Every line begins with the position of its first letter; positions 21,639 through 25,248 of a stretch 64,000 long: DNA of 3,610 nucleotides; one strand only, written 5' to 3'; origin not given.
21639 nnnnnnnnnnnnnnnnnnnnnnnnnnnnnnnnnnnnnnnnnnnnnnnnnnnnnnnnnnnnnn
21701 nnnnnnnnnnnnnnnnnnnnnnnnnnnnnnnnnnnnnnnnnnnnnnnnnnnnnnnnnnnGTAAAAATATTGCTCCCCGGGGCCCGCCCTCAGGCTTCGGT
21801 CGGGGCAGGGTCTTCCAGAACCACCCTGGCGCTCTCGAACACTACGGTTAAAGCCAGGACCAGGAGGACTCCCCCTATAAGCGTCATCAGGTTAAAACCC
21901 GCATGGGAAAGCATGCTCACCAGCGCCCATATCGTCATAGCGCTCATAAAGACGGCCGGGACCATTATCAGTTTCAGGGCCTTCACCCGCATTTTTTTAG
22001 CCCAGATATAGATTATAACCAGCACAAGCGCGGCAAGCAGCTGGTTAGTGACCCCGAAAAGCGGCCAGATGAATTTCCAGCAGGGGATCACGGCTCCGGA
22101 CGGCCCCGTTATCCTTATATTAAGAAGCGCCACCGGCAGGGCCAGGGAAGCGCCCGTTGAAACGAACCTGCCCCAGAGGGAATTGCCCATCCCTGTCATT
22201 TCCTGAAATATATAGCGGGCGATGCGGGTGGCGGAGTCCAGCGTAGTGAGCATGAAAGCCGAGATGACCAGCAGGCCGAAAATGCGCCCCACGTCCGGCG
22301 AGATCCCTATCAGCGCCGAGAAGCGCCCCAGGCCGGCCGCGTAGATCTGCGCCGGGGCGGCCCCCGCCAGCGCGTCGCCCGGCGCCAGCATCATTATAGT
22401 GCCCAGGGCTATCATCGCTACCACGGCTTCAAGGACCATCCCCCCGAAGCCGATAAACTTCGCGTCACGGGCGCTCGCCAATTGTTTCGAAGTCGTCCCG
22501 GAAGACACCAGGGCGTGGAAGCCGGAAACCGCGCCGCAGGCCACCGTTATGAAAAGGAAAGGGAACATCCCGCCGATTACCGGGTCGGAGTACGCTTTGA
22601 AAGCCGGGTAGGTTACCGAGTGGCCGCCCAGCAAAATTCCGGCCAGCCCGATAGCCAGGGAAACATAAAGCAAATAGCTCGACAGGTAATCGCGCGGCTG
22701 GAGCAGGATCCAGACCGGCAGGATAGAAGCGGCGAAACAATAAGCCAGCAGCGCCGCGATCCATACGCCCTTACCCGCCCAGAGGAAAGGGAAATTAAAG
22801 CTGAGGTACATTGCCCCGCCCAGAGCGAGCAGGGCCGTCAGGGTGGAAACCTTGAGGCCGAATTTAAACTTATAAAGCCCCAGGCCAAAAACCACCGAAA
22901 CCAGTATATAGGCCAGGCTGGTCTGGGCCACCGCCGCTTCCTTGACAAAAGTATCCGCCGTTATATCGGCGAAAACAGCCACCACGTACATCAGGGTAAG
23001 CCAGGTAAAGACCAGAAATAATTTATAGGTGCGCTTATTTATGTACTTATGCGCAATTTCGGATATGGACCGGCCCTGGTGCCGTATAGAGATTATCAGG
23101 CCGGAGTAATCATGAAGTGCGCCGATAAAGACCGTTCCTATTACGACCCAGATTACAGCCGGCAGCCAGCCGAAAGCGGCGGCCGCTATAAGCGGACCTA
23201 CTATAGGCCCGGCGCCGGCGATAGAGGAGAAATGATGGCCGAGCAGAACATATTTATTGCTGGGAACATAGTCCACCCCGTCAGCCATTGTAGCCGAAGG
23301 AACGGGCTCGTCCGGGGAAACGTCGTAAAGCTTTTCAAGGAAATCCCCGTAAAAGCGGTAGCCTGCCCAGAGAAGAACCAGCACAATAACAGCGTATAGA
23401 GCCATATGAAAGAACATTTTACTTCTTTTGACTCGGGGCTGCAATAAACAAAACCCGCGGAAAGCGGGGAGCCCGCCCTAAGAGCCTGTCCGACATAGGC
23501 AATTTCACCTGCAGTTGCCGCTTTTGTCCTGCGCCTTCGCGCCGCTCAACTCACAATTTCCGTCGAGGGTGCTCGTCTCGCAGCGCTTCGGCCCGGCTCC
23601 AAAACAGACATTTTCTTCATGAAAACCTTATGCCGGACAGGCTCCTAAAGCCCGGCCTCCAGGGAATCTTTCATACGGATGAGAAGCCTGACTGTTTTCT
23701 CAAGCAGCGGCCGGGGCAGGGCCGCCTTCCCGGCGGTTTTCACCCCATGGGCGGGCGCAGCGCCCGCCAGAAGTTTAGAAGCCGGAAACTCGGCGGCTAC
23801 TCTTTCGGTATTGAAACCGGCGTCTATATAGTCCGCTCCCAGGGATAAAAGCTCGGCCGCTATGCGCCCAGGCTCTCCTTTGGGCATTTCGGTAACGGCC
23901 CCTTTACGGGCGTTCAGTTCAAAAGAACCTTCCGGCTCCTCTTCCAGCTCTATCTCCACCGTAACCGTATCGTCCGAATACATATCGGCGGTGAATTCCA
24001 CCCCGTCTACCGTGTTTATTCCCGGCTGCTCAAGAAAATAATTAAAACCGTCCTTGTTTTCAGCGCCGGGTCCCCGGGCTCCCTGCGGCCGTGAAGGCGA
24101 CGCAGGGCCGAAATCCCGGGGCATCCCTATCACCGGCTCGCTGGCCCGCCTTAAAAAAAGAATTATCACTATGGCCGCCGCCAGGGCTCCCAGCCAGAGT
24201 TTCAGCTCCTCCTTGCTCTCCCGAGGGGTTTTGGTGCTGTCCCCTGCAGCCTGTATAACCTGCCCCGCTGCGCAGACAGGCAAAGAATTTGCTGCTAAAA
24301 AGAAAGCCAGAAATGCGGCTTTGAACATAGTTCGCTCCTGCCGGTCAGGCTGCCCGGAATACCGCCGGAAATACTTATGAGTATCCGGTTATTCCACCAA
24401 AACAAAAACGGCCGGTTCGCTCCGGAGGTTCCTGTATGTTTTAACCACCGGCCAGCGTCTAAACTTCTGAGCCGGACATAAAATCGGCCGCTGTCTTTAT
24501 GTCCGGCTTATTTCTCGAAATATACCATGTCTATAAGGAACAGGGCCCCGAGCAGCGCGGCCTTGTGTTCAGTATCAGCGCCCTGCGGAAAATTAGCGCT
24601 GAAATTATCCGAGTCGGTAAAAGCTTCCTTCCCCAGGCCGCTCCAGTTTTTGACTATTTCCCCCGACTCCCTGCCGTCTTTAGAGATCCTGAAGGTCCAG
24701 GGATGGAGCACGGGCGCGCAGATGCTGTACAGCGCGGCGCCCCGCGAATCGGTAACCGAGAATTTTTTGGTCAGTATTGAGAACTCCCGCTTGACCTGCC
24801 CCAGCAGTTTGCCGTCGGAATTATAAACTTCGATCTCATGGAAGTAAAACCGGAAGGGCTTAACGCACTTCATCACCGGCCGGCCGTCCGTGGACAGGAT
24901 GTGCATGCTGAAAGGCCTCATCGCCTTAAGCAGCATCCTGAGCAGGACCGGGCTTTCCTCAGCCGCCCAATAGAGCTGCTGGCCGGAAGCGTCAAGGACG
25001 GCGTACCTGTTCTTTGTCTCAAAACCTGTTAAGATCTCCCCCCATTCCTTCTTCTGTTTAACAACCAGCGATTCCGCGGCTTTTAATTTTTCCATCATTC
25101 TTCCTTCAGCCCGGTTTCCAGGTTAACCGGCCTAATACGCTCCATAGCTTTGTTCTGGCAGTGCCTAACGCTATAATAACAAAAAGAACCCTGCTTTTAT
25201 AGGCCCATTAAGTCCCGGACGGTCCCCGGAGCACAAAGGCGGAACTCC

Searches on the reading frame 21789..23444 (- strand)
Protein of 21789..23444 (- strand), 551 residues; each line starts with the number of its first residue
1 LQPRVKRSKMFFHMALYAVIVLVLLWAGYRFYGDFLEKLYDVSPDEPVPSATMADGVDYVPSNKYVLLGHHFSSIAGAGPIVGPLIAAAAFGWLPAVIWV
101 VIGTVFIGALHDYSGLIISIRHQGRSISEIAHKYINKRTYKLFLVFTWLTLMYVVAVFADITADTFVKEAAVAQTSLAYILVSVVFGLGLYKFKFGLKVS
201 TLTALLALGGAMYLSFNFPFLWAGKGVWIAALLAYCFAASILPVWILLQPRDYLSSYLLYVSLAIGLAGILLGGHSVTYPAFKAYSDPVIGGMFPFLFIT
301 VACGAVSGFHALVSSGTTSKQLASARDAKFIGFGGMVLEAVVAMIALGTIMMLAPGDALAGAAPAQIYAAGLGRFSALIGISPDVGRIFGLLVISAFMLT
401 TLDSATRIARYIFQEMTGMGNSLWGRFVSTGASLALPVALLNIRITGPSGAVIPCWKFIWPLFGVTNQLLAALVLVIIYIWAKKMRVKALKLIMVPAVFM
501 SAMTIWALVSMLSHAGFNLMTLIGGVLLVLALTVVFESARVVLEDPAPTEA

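Call 12: search_protein_families(library=pfam, proteins=[window:21789-23444:-])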
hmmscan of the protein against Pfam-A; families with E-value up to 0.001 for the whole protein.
window:21789-23444:- (551 aa): 1 family
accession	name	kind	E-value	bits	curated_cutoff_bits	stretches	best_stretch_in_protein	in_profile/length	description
PF02554.20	CstA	-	6.9e-129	431.5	27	2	18-366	6-367/560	Carbon starvation protein CstA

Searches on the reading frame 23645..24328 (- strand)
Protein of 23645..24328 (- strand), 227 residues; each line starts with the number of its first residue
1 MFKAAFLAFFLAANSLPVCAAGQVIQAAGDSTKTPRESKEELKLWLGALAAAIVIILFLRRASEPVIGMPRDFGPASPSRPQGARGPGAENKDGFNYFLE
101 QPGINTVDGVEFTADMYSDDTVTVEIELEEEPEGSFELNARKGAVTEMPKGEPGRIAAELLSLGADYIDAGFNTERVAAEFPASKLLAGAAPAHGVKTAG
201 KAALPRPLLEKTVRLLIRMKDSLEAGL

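Call 12: search_protein_families(library=pfam, proteins=[window:23645-24328:-])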
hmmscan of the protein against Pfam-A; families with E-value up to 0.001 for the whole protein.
window:23645-24328:- (227 aa): 0 families

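Call 73: find_encoding_contigs(protein=window:23645-24328:-, flank=2500, max_places=10)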
Protein window:23645-24328:- (227 aa): 24 contigs read that carry it; 10 places shown.
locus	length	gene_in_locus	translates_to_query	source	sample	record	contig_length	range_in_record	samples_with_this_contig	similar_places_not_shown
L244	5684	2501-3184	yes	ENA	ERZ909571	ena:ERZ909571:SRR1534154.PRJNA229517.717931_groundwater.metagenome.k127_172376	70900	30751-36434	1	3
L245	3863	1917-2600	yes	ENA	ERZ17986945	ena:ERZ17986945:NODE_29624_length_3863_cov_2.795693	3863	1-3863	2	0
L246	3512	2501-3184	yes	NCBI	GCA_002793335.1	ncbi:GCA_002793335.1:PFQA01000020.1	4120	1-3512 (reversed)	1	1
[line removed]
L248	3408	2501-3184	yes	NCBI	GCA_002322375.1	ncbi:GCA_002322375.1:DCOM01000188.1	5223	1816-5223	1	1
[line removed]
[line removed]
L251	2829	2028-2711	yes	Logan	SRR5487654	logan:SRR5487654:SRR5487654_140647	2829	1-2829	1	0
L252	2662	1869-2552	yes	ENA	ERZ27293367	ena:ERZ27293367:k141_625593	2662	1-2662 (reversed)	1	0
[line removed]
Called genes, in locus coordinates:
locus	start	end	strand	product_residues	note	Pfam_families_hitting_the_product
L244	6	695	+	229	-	PF01177:Asp_Glu_race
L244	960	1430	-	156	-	PF06347:SH3_4, PF08239:SH3_3, PF06347:SH3_4, PF08239:SH3_3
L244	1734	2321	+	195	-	PF03803:Scramblase, PF04525:LOR (weak)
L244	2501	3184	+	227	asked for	-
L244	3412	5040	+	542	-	PF02554:CstA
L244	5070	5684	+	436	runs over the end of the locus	PF00696:AA_kinase, PF13840:ACT_7 (faint), PF22468:ACT_9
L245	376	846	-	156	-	PF06347:SH3_4, PF08239:SH3_3, PF06347:SH3_4, PF08239:SH3_3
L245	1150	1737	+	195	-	PF03803:Scramblase, PF04525:LOR (weak)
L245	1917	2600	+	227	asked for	-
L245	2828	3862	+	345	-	?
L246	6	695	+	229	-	PF01177:Asp_Glu_race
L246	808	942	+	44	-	PF01258:zf-dskA_traR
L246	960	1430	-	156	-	PF06347:SH3_4, PF08239:SH3_3, PF06347:SH3_4, PF08239:SH3_3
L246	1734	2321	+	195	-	PF03803:Scramblase, PF04525:LOR (weak)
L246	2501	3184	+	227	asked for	-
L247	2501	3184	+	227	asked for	-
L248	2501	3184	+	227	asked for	-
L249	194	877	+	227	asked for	-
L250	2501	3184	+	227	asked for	-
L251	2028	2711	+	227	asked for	-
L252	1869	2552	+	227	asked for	-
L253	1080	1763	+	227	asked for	-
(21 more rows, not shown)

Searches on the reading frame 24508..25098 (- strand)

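Call 12: search_protein_families(library=pfam, proteins=[window:24508-25098:-])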
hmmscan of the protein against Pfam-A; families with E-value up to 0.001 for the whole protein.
window:24508-25098:- (196 aa): 1 family
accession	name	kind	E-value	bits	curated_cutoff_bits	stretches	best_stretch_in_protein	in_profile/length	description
PF03803.21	Scramblase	-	6.5e-49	166.7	25.4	1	2-196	15-221/221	Scramblase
